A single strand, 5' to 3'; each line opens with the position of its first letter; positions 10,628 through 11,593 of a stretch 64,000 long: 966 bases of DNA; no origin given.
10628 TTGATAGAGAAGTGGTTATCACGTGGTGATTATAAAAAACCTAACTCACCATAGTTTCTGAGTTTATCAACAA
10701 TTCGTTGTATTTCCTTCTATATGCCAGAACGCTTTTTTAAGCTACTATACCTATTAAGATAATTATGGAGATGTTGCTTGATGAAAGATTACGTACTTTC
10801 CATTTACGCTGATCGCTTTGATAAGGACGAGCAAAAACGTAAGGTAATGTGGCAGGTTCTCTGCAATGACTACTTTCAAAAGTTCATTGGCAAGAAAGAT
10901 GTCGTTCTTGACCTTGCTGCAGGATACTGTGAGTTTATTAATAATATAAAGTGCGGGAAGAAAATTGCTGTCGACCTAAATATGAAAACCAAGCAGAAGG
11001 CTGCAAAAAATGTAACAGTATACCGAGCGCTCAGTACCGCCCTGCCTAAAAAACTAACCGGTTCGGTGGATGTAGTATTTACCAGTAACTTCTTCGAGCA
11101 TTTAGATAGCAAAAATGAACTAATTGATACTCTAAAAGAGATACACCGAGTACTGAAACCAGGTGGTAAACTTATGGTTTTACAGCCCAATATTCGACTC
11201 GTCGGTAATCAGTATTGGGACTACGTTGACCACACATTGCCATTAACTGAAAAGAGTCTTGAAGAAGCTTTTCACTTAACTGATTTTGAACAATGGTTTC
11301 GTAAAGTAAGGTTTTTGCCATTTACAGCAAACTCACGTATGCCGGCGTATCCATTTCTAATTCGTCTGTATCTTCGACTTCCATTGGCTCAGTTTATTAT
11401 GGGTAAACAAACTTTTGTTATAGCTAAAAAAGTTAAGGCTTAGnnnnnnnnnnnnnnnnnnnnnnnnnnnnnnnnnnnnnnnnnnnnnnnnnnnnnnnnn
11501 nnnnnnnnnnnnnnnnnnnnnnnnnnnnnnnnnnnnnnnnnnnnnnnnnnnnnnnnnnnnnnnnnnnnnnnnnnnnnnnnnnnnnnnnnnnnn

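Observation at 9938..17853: Putative polyprenol-phosphate/GT-C protein O-glycosylation module bracketing secreted Ser/Thr-rich and repeat proteins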

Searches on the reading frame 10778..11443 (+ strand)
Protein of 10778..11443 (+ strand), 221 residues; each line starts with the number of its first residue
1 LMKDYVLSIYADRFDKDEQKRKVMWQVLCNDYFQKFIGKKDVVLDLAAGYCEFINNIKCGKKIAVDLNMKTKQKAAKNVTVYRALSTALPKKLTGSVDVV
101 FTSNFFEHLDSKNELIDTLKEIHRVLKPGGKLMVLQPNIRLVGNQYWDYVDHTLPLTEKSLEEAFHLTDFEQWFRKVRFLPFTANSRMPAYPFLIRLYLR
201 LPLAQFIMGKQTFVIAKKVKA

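Call 3: search_protein_families(library=pfam, proteins=[window:10778-11443:+], max_evalue=0.1)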
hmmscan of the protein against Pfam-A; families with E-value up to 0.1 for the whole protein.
window:10778-11443:+ (221 aa): 11 families
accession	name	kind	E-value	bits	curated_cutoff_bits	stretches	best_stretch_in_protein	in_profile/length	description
PF08241.18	Methyltransf_11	-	1.1e-10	42.5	21.2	1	44-133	1-94/95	Methyltransferase domain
PF13649.12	Methyltransf_25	-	3.9e-08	34.3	27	1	43-130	1-97/97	Methyltransferase domain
PF08242.18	Methyltransf_12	-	4.1e-08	34.3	30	1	70-132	39-98/98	Methyltransferase domain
PF13847.12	Methyltransf_31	-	2.7e-07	30.8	27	1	65-138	43-113/145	Methyltransferase domain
PF13489.12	Methyltransf_23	-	3.9e-07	30.4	27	1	40-171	23-160/164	Methyltransferase domain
PF01209.24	Ubie_methyltran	-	4e-06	26.8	20.1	1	69-160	90-180/233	ubiE/COQ5 methyltransferase family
PF05891.18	Methyltransf_PK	-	0.0005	20.1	27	1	74-168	103-192/218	AdoMet dependent proline di-methyltransferase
PF20922.3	Anamorsin_N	-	0.0027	17.9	27.1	1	98-138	53-91/163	Anamorsin, N-terminal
PF05148.21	Methyltransf_8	-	0.0089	16.3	27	1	40-142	73-164/219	Hypothetical methyltransferase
PF01739.24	CheR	-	0.019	14.8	27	1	71-134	112-173/195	CheR methyltransferase, SAM binding domain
PF11899.13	DUF3419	-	0.093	12.3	28.2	0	72-134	269-332/385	Protein of unknown function (DUF3419)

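Call 4: search_protein_families(library=ncbifam, proteins=[window:10778-11443:+], max_evalue=0.1)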
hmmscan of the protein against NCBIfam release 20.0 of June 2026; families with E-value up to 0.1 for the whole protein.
window:10778-11443:+ (221 aa): 18 families
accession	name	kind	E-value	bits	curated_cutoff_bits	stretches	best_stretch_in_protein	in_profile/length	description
TIGR01934.1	MenG_MenH_UbiE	subfamily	6.6e-06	25.6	158.35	1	25-159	27-169/223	ubiquinone/menaquinone biosynthesis methyltransferase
NF041537.1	ArsM_AhpD_UU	exception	1.5e-05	23.9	510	1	71-135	121-181/345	arsenite methyltransferase/AhpD domain selenoprotein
NF045667.1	MTase_DVU1556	equivalog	3.1e-05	23.5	155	1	39-134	22-119/213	DVU_1556 family methyltransferase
TIGR02752.1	MenG_heptapren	equivalog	4.9e-05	23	419.85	1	70-165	89-183/231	demethylmenaquinone methyltransferase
NF001241.0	PRK00216.1-2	equivalog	5.3e-05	23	327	1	39-159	51-175/231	demethylmenaquinone methyltransferase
NF001243.0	PRK00216.1-4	equivalog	5.5e-05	22.6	235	1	70-164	91-184/237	demethylmenaquinone methyltransferase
NF040538.1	methyl_ArsM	equivalog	0.00011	21.5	500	1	95-134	170-208/356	arsinothricin biosynthesis methyltransferase ArsM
NF052510.1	methyltran_MpqE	exception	0.00012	21.6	335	1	39-136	46-153/234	methyl-plastoquinone biosynthesis methyltransferase MpqE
NF043040.1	corrin_prot_MT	hypoth_equivalog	0.00016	21.2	180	1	72-135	85-148/216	corrinoid protein-associated methyltransferase CpaM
NF001240.0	PRK00216.1-1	equivalog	0.00018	20.7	378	1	96-160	133-197/251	bifunctional demethylmenaquinone methyltransferase/2-methoxy-6-polyprenyl-1,4-benzoquinol methylase UbiE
NF038099.1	AsSugarArsM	exception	0.00021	20.6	400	1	94-137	132-174/321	arsenosugar biosynthesis arsenite methyltransferase ArsM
NF001244.0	PRK00216.1-5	equivalog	0.00047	19.5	216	1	114-158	133-180/236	bifunctional demethylmenaquinone methyltransferase/2-methoxy-6-polyprenyl-1,4-benzoquinol methylase UbiE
NF041536.1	ArsM_DUF2284_UU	exception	0.00064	18.2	575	1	64-135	106-181/459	arsenite methyltransferase/DUF2284 domain selenoprotein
NF047649.1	MTase_UXPK_star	exception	0.00087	18.4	460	1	74-135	125-182/283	methyltransferase/UXPK-star double selenoprotein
NF008823.0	PRK11873.1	subfamily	0.012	15.1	263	1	72-134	123-181/272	arsenite methyltransferase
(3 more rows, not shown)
